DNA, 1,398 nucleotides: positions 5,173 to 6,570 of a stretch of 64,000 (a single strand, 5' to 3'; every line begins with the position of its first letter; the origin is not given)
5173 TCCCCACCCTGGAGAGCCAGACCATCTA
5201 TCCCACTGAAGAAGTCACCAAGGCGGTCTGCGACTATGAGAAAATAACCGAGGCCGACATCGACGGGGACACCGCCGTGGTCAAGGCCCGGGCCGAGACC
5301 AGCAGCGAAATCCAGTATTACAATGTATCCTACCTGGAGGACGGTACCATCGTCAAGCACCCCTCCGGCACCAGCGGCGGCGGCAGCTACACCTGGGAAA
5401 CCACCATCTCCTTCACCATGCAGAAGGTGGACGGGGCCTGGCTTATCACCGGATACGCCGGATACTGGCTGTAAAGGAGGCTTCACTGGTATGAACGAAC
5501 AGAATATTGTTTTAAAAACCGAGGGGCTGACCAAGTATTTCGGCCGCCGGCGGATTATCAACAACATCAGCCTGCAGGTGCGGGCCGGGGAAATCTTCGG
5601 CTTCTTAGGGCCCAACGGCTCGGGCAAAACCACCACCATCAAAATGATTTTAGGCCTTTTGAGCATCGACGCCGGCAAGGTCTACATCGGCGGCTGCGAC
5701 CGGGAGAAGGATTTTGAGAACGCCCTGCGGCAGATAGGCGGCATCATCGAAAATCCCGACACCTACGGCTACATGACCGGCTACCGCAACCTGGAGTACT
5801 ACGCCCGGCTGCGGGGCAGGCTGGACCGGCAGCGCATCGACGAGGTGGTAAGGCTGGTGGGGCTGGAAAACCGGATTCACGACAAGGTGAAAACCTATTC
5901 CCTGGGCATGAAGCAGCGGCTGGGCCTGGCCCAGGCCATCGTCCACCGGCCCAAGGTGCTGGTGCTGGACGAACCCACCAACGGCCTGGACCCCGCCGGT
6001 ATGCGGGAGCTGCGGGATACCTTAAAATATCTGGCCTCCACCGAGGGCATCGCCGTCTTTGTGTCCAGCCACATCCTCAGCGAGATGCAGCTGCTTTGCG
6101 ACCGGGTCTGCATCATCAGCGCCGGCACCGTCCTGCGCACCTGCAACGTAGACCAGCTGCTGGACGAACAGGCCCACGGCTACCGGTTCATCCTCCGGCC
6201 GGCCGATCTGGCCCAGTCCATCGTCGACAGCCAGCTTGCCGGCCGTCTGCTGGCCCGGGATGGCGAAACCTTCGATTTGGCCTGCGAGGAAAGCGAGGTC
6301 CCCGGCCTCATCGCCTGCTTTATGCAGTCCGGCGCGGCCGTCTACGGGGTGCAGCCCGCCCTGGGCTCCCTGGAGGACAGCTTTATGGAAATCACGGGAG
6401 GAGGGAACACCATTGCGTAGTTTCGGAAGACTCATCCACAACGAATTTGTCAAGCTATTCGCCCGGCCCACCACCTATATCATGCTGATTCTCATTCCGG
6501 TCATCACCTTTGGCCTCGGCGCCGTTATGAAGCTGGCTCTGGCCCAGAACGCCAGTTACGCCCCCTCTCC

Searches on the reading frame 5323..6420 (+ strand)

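Call 7: search_protein_families(library=pfam, proteins=[window:5323-6420:+], max_evalue=0.00001)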
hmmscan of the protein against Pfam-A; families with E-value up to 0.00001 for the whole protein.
window:5323-6420:+ (365 aa): 2 families
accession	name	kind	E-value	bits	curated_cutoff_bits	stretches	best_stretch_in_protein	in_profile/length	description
PF00005.33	ABC_tran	-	2e-28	100.2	25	1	80-220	2-137/137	ABC transporter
PF13304.12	AAA_21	-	4.9e-14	53.5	27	1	191-252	237-300/304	AAA domain, putative AbiEii toxin, Type IV TA system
